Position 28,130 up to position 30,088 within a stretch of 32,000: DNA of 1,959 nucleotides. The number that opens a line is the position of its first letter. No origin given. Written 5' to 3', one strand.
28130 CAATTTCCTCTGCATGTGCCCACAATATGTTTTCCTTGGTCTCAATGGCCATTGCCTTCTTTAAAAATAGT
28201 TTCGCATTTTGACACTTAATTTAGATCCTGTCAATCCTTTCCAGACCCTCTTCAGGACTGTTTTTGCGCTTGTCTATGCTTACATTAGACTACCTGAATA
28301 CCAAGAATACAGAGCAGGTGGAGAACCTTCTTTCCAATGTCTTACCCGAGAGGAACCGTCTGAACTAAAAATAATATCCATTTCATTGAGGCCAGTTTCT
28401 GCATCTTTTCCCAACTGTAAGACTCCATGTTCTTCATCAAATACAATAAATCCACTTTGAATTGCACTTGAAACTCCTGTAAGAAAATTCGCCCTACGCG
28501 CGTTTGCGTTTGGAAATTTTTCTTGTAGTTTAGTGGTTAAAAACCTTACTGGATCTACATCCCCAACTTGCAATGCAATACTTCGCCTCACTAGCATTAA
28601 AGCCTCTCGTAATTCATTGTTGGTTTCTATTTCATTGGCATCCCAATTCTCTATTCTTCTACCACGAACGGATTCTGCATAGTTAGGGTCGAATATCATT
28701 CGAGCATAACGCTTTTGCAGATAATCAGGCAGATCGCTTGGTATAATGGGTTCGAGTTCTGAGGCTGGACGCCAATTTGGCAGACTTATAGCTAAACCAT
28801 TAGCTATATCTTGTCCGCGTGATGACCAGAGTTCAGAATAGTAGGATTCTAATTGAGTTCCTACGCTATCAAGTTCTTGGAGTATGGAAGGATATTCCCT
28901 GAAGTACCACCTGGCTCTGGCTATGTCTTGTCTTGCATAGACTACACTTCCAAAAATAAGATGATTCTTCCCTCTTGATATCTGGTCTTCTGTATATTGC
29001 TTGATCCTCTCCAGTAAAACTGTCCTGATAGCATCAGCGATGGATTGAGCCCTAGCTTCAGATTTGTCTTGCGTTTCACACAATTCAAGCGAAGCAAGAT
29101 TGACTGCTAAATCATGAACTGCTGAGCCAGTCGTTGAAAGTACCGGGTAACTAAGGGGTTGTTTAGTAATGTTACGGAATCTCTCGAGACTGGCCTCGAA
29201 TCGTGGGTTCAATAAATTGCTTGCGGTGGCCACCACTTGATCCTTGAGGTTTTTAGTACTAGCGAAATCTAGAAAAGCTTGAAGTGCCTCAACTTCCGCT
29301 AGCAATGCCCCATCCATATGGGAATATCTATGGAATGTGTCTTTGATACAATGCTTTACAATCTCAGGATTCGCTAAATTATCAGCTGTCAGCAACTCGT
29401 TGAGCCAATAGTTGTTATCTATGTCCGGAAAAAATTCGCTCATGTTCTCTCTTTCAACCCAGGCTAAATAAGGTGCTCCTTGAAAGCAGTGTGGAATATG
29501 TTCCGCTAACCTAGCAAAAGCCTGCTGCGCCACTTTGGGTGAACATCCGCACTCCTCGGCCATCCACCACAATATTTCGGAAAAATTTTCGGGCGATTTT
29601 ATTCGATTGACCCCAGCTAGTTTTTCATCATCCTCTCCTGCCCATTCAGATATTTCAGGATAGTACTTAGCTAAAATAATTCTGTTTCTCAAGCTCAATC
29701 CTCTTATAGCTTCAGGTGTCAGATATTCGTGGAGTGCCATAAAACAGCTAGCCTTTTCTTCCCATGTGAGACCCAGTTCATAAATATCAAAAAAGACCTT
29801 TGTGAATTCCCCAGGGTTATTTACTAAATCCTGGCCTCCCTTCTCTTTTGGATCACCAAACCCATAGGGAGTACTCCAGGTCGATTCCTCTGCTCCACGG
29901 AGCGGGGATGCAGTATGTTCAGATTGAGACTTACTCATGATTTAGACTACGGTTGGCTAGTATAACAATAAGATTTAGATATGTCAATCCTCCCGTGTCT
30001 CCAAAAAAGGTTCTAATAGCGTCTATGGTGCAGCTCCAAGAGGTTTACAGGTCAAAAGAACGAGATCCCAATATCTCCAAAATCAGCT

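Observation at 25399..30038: Conserved ~31-nt motif upstream of three island promoters (two near-identical copies plus a degenerate third)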

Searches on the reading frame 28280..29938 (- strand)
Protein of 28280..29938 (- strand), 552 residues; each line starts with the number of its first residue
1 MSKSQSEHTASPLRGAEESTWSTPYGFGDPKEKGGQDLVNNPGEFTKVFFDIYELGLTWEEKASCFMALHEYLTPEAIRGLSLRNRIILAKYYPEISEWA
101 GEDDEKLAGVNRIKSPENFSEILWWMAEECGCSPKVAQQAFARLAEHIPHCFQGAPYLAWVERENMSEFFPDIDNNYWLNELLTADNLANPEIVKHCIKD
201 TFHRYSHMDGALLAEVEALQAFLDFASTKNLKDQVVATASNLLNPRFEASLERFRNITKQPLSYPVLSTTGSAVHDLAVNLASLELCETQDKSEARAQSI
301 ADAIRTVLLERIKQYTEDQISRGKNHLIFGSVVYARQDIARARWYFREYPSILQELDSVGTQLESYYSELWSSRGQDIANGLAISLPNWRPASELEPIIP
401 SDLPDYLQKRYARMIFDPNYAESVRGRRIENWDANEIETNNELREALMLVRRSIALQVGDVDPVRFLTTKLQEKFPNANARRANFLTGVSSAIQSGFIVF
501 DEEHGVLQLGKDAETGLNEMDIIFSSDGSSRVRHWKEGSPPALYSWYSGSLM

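Call 7: search_protein_families(library=pfam, proteins=[window:28280-29938:-], max_evalue=0.01)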
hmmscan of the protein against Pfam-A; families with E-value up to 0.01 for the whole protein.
window:28280-29938:- (552 aa): 0 families

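Call 10: search_protein_families(library=padloc, proteins=[window:28280-29938:-], max_evalue=0.01)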
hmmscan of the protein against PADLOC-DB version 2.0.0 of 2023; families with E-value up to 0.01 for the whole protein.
window:28280-29938:- (552 aa): 0 families

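Call 11: search_protein_families(library=ncbifam, proteins=[window:28280-29938:-], max_evalue=0.01)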
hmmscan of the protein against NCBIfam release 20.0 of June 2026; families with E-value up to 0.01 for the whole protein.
window:28280-29938:- (552 aa): 0 families

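Call 14: find_encoding_contigs(protein=window:28280-29938:-, flank=10000, max_places=10)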
Protein window:28280-29938:- (552 aa): 1 contig read that carries it; 1 place shown.
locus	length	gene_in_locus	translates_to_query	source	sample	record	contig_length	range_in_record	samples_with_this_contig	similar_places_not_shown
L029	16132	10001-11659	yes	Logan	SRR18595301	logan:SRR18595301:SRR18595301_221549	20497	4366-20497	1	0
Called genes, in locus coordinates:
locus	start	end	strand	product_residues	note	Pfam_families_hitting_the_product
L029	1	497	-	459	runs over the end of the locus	PF01938:TRAM (weak), PF05958:tRNA_U5-meth_tr, PF06325:PrmA (weak), PF02475:TRM5-TYW2_MTfase (weak), PF01555:N6_N4_Mtase (weak), PF05175:MTS, PF03602:Cons_hypoth95, PF13847:Methyltransf_31, +2 more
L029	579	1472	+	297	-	-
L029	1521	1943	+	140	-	PF02590:SPOUT_MTase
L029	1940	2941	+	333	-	PF09587:PGA_cap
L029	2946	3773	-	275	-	-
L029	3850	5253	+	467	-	PF00753:Lactamase_B, PF23023:Anti-Pycsar_Apyc1 (weak), PF12706:Lactamase_B_2, PF16661:Lactamase_B_6, PF10996:Beta-Casp, PF07521:RMMBL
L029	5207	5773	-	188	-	PF00293:NUDIX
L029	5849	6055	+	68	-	-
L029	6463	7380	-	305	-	PF03741:TerC, PF04332:DUF475, PF03741:TerC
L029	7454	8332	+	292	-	PF00892:EamA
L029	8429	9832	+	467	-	-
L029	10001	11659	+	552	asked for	-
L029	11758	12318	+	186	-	PF00293:NUDIX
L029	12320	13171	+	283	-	PF01118:Semialdhyde_dh (faint), PF22698:Semialdhyde_dhC_1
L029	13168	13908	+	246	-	PF04127:DFP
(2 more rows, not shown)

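Call 15: find_homologous_proteins(query=window:28280-29938:-)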
Query window:28280-29938:- (552 aa): 1 proteins with E <= 0.001 among 8000 candidates.
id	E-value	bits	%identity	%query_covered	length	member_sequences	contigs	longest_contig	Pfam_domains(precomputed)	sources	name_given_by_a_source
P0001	0.0e+0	1269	100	100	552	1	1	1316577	-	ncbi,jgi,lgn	ncbi:MAG: hypothetical protein WC777_00755 [Candidatus Gracilibacteria bacterium]|jgi:hypothetical p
